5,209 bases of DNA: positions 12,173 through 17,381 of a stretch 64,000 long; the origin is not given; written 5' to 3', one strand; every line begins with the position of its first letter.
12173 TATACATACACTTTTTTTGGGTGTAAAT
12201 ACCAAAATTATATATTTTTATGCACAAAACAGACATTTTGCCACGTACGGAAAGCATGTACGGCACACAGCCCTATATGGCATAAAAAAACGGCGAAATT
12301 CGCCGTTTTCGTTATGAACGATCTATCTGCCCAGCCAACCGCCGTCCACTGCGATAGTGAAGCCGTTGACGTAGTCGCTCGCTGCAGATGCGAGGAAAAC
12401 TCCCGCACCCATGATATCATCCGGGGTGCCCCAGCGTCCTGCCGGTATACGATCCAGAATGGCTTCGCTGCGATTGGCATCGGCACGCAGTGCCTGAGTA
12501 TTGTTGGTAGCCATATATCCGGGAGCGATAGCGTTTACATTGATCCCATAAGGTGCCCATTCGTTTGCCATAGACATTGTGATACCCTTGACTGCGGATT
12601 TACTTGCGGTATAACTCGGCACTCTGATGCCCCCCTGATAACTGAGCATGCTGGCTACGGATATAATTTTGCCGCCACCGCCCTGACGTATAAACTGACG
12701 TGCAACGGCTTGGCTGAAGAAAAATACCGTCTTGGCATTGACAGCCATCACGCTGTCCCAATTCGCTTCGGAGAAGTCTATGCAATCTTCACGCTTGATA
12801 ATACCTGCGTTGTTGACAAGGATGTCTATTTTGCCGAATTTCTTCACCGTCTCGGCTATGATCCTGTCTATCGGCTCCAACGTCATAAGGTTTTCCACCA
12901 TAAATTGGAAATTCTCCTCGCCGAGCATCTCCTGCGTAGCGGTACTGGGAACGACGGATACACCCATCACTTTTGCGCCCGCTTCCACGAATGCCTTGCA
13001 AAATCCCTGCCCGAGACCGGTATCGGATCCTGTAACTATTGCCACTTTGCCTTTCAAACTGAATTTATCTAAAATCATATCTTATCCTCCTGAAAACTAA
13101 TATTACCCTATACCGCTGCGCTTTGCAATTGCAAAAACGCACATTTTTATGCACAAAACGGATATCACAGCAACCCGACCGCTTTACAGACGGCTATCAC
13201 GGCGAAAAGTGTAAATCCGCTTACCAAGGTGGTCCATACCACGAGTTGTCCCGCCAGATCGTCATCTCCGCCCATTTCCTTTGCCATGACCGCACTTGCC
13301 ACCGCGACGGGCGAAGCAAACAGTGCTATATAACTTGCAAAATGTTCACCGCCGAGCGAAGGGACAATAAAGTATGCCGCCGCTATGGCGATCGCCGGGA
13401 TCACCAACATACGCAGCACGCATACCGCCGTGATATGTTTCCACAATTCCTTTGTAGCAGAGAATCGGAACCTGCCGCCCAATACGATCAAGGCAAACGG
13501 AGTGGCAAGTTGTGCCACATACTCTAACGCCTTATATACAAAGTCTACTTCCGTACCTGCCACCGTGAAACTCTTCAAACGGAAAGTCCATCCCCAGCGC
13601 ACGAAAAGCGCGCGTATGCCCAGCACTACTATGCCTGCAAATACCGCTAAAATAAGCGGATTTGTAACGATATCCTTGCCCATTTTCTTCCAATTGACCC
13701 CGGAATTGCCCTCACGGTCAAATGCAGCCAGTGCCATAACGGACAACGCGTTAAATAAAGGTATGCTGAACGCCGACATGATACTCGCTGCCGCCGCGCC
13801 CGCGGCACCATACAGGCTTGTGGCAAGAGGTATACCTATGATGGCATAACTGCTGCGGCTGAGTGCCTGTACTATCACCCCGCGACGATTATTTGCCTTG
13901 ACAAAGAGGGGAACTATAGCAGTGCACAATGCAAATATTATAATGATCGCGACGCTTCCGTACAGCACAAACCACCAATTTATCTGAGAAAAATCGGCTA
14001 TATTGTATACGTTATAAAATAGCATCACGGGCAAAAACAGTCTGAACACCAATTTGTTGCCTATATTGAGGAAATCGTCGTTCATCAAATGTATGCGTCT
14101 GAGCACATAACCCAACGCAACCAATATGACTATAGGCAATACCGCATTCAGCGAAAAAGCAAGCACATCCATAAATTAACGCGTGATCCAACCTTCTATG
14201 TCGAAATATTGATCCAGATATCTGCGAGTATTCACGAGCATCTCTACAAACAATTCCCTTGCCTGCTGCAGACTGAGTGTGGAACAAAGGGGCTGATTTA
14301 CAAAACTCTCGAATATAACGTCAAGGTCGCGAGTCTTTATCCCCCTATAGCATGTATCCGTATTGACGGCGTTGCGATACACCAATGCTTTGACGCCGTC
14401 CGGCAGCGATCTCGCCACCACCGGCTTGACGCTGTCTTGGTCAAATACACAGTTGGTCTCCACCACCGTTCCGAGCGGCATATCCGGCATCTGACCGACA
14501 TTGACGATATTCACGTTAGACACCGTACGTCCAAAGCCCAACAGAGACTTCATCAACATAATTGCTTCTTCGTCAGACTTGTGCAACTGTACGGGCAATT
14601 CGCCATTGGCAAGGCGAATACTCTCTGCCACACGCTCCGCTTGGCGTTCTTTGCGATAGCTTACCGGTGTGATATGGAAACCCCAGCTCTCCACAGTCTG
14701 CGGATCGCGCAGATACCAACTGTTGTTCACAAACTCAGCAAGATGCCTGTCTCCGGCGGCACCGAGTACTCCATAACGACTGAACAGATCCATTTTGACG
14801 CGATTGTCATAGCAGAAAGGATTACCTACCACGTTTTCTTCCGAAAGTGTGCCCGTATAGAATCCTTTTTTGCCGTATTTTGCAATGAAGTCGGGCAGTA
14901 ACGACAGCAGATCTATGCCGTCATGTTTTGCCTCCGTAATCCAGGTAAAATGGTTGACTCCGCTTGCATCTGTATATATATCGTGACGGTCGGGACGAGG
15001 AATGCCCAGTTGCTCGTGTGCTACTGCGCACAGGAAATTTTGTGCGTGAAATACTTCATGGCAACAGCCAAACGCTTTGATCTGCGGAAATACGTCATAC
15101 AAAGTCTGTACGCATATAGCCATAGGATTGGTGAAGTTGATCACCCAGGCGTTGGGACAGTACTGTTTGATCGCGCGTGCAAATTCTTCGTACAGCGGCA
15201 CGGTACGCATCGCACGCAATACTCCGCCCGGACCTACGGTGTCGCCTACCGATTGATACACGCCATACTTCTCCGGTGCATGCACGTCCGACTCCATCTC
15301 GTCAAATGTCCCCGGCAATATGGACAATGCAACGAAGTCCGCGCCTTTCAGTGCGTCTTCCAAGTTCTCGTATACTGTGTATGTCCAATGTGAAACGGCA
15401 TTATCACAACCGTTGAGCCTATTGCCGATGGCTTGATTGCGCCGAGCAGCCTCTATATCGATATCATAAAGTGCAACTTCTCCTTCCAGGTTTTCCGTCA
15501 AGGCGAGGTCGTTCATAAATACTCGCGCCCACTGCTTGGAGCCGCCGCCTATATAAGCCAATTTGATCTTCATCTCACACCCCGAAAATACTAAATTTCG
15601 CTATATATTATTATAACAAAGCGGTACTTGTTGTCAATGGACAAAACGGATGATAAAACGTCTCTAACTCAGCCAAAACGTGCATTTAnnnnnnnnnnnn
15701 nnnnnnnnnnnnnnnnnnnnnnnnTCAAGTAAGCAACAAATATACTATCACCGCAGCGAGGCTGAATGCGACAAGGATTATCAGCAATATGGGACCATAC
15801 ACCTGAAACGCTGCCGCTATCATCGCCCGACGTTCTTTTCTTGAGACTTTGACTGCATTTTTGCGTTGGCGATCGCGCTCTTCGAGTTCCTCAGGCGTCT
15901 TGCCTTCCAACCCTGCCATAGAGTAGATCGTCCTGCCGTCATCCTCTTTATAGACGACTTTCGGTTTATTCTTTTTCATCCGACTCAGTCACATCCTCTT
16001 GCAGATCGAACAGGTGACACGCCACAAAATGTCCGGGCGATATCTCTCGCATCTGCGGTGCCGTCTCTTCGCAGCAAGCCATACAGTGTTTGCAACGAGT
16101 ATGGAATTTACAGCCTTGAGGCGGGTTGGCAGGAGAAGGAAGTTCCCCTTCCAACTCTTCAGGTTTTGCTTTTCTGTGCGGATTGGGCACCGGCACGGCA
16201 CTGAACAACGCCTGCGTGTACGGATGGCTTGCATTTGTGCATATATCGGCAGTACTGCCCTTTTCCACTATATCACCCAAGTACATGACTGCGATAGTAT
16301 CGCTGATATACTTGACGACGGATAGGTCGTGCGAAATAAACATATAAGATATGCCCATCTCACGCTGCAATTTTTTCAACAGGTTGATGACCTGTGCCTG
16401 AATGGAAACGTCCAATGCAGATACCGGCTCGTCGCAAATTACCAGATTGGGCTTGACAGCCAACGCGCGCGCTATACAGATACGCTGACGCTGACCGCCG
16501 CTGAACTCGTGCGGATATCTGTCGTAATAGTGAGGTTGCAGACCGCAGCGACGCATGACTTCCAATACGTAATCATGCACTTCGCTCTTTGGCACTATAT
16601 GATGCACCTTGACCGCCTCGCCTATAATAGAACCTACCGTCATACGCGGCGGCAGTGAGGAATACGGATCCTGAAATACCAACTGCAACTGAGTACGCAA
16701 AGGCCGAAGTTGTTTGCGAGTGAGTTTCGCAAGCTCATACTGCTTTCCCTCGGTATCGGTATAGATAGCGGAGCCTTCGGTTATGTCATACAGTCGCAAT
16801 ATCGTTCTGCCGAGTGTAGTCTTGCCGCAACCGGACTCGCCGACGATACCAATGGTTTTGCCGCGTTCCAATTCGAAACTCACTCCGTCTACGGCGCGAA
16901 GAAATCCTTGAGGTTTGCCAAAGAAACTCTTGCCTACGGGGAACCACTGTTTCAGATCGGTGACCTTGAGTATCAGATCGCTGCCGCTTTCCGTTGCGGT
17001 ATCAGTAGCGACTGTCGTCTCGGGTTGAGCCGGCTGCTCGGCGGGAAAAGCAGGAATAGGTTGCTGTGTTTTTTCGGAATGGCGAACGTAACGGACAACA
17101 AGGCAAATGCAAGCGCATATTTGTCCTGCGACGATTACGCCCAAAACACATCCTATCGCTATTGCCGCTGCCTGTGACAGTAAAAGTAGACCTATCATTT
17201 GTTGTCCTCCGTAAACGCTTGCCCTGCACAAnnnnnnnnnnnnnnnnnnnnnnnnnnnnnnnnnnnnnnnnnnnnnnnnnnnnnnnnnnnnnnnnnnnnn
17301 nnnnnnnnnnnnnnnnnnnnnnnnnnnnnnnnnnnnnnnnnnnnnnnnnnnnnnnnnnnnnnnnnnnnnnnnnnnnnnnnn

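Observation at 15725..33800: One ~18-kb operon joining a giant cell-envelope subtilase, two lipoproteins and an expanded peptide-type ABC importer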

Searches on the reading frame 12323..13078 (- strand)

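Call 6: search_protein_families(library=pfam, proteins=[window:12323-13078:-], max_evalue=0.001)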
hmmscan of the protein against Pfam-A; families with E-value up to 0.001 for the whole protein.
window:12323-13078:- (251 aa): 2 families
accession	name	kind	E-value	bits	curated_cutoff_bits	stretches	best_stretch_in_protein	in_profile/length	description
PF13561.12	adh_short_C2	-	5.1e-52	177.2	27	1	19-248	5-235/236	Enoyl-(Acyl carrier protein) reductase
PF00106.31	adh_short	-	7.5e-51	172.8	26.6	1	11-200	1-193/195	short chain dehydrogenase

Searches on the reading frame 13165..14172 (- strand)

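Call 6: search_protein_families(library=pfam, proteins=[window:13165-14172:-], max_evalue=0.001)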
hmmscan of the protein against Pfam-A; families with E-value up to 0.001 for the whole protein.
window:13165-14172:- (335 aa): 1 family
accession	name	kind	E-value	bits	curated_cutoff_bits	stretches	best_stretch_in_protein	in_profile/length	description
PF03547.23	Mem_trans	-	2.5e-24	86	25.7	1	8-322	3-339/343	Membrane transport protein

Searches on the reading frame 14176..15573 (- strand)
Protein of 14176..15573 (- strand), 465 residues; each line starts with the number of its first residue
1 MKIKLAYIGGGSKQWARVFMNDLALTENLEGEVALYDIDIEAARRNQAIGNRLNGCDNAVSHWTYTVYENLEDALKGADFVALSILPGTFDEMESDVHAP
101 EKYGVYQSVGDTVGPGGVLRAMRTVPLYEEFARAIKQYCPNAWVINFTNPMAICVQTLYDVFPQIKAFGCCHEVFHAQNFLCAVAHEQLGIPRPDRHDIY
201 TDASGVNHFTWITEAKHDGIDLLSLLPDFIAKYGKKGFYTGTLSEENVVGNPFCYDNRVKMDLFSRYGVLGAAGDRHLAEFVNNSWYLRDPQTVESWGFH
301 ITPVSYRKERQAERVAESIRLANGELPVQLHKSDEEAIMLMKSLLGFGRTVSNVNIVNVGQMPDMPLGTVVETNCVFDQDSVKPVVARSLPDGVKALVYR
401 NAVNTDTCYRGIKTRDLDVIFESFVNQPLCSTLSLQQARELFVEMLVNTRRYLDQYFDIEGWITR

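Call 6: search_protein_families(library=pfam, proteins=[window:14176-15573:-], max_evalue=0.001)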
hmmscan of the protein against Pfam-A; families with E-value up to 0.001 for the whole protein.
window:14176-15573:- (465 aa): 2 families
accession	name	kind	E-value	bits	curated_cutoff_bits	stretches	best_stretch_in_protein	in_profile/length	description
PF02056.22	Glyco_hydro_4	-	2.3e-53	180.9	23.2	1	4-183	1-179/183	Family 4 glycosyl hydrolase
PF11975.13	Glyco_hydro_4C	-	1.2e-32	114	24.1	1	204-429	2-210/211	Family 4 glycosyl hydrolase C-terminal domain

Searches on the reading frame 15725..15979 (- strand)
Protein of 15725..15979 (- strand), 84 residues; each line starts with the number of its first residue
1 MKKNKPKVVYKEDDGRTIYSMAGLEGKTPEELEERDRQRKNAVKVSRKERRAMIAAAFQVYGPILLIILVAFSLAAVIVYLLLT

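Call 4: search_protein_families(library=pfam, proteins=[window:15725-15979:-], max_evalue=0.01)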
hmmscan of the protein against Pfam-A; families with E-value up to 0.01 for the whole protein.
window:15725-15979:- (84 aa): 2 families
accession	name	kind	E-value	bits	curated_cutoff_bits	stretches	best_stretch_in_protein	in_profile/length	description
PF16165.10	Ferlin_C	-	0.0057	17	29.4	1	22-84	84-145/154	Ferlin C-terminus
PF23808.1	DUF7181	-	0.0082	16.8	27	1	19-75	87-144/153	Domain of unknown function (DUF7181)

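Call 30: search_protein_families(library=ncbifam, proteins=[window:15725-15979:-], max_evalue=0.001)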
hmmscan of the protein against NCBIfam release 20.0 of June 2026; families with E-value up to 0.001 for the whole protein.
window:15725-15979:- (84 aa): 0 families

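Call 85: search_protein_representatives(protein=window:15725-15979:-)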
Query: 84 residues. Proteins with E-value up to 0.001 (for the whole library): 68; up to 1e-10: 10; up to 1e-30: 0. The best 68 are listed.
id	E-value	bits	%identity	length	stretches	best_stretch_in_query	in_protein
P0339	3.9e-24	100.1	61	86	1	2-83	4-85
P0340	4.4e-21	90.4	59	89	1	2-83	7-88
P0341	6.7e-20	86.7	73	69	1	3-66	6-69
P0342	7.2e-14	67.5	59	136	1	23-83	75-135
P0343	6.0e-13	64.6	46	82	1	5-83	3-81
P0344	9.8e-13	64.0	51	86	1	2-83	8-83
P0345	5.1e-12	61.7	51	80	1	2-82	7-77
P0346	7.3e-11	58.0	47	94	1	3-83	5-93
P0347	9.2e-11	57.7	53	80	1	25-83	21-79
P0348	1.0e-10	57.6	52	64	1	21-83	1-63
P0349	1.5e-10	57.0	47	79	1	2-82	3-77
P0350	2.3e-10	56.4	47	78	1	1-83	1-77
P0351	2.5e-10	56.3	45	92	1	20-83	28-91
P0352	5.2e-10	55.3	55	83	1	3-83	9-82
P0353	8.5e-10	54.6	58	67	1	2-53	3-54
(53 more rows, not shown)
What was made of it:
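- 15725..15979 (-): 84-aa tail-anchored membrane protein. Motif: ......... ... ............, then a TM helix. Its start overlaps oppF by 14 nt. It is probably a membrane-anchoring partner of OppF. It belongs to a small dedicated family: 68 cluster representatives among 1.8 billion proteins, all 61-140 aa (call 85).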

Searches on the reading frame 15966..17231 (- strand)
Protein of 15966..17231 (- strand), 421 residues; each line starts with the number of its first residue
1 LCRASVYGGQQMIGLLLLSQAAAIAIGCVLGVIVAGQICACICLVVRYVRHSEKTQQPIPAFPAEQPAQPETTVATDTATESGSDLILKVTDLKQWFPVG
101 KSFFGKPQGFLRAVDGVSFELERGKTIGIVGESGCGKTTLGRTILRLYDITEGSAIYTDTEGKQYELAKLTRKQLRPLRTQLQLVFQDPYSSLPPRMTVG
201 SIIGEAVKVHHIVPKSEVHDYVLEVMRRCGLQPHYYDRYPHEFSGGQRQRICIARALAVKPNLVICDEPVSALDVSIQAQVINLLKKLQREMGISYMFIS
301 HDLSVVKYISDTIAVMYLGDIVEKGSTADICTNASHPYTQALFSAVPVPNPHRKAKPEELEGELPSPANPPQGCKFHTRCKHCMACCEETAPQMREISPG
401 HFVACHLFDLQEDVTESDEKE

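Call 4: search_protein_families(library=pfam, proteins=[window:15966-17231:-], max_evalue=0.01)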
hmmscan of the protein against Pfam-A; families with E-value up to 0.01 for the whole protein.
window:15966-17231:- (421 aa): 8 families
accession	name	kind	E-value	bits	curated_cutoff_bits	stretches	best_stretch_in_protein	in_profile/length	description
PF00005.33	ABC_tran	-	1.2e-29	104.1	25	1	115-270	2-136/137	ABC transporter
PF08352.17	oligo_HPY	-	8.7e-19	68.1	27.1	1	322-387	1-65/65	Oligopeptide/dipeptide transporter, C-terminal region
PF13304.12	AAA_21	-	0.00015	22.4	27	0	234-305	229-302/304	AAA domain, putative AbiEii toxin, Type IV TA system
PF13401.12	AAA_22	-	0.00062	20.5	27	1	127-172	8-52/130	AAA domain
PF02463.25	SMC_N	-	0.0041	17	40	0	127-315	27-211/220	RecF/RecN/SMC N terminal domain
PF00006.31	ATP-synt_ab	-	0.0051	16.9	29.5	1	112-172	3-61/213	ATP synthase alpha/beta family, nucleotide-binding domain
PF13166.12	AAA_13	-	0.008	15.4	36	0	260-312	526-580/713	AAA domain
PF20087.4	DUF6479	-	0.0088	16.9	25.4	0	22-76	13-67/120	Family of unknown function (DUF6479)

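Call 30: search_protein_families(library=ncbifam, proteins=[window:15966-17231:-], max_evalue=0.001)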
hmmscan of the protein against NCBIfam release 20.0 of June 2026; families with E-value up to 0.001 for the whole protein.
window:15966-17231:- (421 aa): 186 families (the best 25 are shown)
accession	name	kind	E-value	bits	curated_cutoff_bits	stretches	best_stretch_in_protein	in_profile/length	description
NF008453.0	PRK11308.1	subfamily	3.1e-119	398.1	408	1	80-412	5-330/334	dipeptide ABC transporter ATP-binding protein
NF011659.0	PRK15079.1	equivalog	2e-117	391.7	540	1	81-407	5-330/334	murein tripeptide/oligopeptide ABC transporter ATP binding protein OppF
NF043071.1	DppF_dipep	equivalog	2.3e-110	369.1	660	1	81-409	7-328/331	dipeptide ABC transporter ATP-binding subunit DppF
NF007613.0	PRK10261.1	equivalog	5.1e-94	315.9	1077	1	59-405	287-613/623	glutathione ABC transporter ATP-binding protein GsiA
NF043078.1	MMSYN1_0168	equivalog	1.2e-86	291.8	800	3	217-358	467-609/649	oligopeptide ABC transporter ATP-binding protein OppF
NF011713.0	PRK15134.1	equivalog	1.5e-76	258.2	834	1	79-343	267-526/529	microcin C ABC transporter ATP-binding protein YejF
TIGR02769.1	nickel_nikE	equivalog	1.9e-70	237.4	332.55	1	89-357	4-264/265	nickel import ATP-binding protein NikE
NF043079.1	MMSYN1_0167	equivalog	7.4e-70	236.3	740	2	172-413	297-540/561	oligopeptide ABC transporter ATP-binding protein OppD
NF008246.0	PRK11022.1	equivalog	3e-69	233.6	541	1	103-407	12-316/326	dipeptide ABC transporter ATP-binding protein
NF007010.1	PRK09473.1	subfamily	5.6e-67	225.7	575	1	104-407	11-313/318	oligopeptide ABC transporter ATP-binding protein OppD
NF007739.0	PRK10419.1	subfamily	2e-63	214.4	354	1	88-358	4-266/268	nickel ABC transporter ATP-binding protein NikE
NF047576.1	opine_ATP_CntF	equivalog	1.6e-54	184.9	385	1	114-345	20-252/264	staphylopine uptake ABC transporter ATP-binding protein CntF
NF047578.1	opine_ATP_CntD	equivalog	3.4e-54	183.9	380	1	114-345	20-252/266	staphylopine uptake ABC transporter ATP-binding protein CntD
NF011692.0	PRK15112.1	equivalog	7.3e-51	173.3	452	1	87-344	5-252/269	putrescine export ABC transporter ATP-binding protein SapF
TIGR02770.1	nickel_nikD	equivalog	3.2e-49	167.4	318.7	1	114-345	2-228/230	nickel import ATP-binding protein NikD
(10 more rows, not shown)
